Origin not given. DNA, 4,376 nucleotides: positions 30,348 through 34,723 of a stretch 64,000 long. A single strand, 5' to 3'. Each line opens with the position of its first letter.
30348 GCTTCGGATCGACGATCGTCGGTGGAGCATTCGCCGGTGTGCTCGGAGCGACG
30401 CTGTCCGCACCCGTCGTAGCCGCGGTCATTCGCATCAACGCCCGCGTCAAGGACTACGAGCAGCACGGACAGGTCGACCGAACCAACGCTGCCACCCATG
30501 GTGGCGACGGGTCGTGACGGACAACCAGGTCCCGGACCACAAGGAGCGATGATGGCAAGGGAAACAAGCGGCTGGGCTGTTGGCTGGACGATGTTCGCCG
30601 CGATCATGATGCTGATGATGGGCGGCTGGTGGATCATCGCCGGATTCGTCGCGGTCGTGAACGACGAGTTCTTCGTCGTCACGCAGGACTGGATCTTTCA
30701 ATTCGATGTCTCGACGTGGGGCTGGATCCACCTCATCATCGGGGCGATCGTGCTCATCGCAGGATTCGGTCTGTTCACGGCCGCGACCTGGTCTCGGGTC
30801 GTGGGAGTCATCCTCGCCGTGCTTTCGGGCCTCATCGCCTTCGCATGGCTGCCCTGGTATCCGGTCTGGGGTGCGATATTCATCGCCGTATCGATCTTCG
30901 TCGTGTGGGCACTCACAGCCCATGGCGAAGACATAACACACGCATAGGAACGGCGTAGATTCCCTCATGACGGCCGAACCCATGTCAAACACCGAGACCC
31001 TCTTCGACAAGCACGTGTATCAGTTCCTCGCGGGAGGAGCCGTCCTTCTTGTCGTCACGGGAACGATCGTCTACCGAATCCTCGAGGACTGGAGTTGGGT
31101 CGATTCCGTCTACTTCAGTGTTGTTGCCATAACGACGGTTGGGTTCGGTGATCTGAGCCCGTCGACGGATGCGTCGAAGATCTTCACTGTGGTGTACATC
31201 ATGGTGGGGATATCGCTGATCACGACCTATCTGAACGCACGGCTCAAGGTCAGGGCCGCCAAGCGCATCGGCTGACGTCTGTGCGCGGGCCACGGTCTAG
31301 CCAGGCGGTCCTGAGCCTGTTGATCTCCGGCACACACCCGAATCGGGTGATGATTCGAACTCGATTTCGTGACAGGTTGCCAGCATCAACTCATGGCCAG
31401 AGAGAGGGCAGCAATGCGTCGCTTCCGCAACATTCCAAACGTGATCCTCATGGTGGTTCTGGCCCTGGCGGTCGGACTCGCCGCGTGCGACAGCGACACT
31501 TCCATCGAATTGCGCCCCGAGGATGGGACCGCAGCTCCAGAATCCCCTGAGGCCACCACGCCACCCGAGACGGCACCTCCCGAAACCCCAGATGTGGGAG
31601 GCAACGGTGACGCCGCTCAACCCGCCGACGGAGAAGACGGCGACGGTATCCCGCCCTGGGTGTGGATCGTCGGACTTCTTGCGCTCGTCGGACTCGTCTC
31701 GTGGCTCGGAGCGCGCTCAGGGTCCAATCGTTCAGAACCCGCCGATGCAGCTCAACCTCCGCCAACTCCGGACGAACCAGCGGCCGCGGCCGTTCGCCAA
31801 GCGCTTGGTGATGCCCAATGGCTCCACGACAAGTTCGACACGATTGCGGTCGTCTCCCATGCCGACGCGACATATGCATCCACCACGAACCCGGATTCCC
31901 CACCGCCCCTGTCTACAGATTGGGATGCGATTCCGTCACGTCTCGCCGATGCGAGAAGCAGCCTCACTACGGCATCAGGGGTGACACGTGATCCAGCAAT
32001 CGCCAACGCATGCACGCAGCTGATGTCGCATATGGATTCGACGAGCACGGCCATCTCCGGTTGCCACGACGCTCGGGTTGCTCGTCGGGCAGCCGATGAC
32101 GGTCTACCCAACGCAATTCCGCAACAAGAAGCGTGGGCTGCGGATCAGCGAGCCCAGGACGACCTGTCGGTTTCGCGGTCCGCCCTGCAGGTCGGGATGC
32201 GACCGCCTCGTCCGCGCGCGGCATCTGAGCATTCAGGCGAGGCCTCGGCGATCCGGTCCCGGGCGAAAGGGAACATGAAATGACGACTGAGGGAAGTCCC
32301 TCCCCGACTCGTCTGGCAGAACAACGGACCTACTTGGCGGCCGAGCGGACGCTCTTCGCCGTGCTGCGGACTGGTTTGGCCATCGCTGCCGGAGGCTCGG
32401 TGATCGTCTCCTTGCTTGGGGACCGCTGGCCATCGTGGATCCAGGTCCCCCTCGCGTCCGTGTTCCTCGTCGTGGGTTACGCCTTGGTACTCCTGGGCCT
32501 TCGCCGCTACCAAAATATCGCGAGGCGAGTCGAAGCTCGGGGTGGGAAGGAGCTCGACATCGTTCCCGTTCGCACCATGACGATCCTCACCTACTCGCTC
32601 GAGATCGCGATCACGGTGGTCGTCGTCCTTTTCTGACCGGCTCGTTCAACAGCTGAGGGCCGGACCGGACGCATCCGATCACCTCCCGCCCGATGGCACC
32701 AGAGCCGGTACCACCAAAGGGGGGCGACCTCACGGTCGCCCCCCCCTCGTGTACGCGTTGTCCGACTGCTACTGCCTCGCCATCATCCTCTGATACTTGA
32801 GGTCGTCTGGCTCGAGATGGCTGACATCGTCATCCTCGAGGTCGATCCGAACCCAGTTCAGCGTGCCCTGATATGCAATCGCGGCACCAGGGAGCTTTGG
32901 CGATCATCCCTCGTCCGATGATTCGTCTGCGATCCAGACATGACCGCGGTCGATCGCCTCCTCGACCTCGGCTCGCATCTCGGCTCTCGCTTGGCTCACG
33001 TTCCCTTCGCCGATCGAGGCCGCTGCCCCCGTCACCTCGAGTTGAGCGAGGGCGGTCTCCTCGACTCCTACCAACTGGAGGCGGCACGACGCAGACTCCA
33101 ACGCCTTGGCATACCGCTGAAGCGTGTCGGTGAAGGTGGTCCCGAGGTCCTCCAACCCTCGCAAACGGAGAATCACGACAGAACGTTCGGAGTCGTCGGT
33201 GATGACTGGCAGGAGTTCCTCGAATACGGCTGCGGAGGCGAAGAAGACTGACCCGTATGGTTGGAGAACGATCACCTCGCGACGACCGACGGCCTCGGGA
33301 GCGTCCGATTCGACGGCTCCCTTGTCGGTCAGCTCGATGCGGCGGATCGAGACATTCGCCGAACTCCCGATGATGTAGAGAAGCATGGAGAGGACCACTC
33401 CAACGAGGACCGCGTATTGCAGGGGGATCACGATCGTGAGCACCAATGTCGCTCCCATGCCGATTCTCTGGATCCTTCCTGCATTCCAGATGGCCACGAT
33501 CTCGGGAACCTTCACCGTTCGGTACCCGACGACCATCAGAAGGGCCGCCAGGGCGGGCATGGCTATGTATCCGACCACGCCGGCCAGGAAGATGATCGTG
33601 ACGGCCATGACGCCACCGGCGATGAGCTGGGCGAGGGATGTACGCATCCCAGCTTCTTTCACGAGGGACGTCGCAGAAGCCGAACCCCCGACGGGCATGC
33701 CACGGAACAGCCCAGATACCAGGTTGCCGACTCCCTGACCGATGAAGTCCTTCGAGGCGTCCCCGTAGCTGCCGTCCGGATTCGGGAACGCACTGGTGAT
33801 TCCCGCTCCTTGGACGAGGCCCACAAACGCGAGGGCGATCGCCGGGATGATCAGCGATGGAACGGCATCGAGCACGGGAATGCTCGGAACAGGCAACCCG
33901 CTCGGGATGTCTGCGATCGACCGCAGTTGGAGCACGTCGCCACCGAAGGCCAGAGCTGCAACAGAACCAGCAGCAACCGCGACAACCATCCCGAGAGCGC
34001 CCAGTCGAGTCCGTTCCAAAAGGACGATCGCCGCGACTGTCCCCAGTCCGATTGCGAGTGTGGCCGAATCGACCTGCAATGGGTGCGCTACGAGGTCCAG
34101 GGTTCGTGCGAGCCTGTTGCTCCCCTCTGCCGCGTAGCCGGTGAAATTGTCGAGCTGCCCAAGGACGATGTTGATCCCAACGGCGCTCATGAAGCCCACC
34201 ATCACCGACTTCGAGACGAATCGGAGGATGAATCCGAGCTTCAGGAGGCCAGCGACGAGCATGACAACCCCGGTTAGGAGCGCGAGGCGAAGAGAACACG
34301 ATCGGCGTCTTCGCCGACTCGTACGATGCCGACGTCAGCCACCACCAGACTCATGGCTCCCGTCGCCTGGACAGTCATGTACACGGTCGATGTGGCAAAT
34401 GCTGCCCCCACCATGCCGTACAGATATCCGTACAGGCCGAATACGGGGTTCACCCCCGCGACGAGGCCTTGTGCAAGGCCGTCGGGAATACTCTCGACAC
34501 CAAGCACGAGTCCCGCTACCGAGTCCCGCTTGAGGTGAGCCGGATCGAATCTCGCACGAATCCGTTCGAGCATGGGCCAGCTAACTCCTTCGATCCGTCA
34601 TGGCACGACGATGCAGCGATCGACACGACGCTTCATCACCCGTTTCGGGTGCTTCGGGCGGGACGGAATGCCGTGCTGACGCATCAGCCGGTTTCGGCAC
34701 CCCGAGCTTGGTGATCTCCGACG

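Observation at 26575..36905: Recurring palindrome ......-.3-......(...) upstream of DUF1269-like, SulP, LAL-regulator/AI-2E and lipoprotein genes: a candidate uncharacterised regulon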

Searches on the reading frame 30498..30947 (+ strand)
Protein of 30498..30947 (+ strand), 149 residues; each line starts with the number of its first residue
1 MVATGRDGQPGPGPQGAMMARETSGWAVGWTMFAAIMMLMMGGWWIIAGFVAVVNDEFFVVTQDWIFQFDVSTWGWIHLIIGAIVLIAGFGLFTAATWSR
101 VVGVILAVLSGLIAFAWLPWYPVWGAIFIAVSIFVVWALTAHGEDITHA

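Call 8: search_protein_families(library=pfam, proteins=[window:30498-30947:+], max_evalue=0.01)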
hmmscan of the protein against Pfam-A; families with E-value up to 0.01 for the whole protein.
window:30498-30947:+ (149 aa): 1 family
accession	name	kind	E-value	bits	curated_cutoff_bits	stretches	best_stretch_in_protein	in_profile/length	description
PF23636.1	DUF7144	-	1.2e-37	129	27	1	30-143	1-114/115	Domain of unknown function (DUF7144)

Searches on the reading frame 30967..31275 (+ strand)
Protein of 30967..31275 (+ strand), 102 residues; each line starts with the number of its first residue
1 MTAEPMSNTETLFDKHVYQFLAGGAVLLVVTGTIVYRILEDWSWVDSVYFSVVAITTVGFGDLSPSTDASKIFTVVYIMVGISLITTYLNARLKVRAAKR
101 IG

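Call 8: search_protein_families(library=pfam, proteins=[window:30967-31275:+], max_evalue=0.01)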
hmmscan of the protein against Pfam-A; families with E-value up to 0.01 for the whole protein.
window:30967-31275:+ (102 aa): 2 families
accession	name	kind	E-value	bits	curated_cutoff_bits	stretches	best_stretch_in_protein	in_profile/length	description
PF07885.22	Ion_trans_2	-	1.7e-21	76.3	22.5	1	26-90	4-71/79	Ion channel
PF00520.37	Ion_trans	-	0.00058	19.6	25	1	45-86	175-223/241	Ion transport protein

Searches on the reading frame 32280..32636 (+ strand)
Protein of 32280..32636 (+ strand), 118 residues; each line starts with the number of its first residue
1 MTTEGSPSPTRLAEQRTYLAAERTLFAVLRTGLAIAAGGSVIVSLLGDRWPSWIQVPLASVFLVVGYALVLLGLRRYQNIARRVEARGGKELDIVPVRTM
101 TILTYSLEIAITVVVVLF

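Call 8: search_protein_families(library=pfam, proteins=[window:32280-32636:+], max_evalue=0.01)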
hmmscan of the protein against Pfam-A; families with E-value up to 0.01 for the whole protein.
window:32280-32636:+ (118 aa): 1 family
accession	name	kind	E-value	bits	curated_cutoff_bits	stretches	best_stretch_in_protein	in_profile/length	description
PF02656.20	DUF202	-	3e-13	50.4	23.4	1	16-82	1-67/68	Domain of unknown function (DUF202)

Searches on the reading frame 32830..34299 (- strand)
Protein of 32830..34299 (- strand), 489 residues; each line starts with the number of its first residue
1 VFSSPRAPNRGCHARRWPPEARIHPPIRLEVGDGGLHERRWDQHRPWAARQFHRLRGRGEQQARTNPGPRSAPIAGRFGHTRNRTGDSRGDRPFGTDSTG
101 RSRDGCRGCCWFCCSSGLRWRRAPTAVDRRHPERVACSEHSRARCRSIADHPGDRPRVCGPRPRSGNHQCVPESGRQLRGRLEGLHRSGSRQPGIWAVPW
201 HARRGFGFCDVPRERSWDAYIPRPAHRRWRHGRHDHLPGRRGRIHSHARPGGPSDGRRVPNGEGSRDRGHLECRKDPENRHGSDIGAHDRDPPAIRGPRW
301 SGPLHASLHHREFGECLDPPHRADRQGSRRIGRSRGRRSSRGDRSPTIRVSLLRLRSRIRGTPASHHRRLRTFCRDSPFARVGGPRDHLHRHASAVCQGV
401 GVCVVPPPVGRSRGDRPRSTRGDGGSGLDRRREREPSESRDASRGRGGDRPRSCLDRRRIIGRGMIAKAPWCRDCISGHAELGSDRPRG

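Call 6: search_protein_families(library=pfam, proteins=[window:32830-34299:-], max_evalue=0.01)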
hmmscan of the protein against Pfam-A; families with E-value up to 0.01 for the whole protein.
window:32830-34299:- (489 aa): 0 families

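Call 8: search_protein_families(library=pfam, proteins=[window:32904-34262:-], max_evalue=0.01)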
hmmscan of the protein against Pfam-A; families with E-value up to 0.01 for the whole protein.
window:32904-34262:- (452 aa): 2 families
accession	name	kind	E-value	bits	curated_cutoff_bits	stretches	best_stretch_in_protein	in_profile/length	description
PF00916.26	Sulfate_transp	-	2.3e-41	142.3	23.2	1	2-264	96-372/380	Sulfate permease family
PF01740.26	STAS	-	7.1e-09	35.8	22.6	1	322-422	2-99/106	STAS domain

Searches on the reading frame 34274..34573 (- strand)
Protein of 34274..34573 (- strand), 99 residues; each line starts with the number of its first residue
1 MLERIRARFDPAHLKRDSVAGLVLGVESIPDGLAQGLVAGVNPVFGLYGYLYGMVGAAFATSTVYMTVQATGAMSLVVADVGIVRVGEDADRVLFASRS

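Call 8: search_protein_families(library=pfam, proteins=[window:34274-34573:-], max_evalue=0.01)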
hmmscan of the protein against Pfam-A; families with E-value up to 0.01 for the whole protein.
window:34274-34573:- (99 aa): 1 family
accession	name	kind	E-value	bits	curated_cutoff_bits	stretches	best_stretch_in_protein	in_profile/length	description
PF00916.26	Sulfate_transp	-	1.1e-10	41.3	23.2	1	14-81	1-68/380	Sulfate permease family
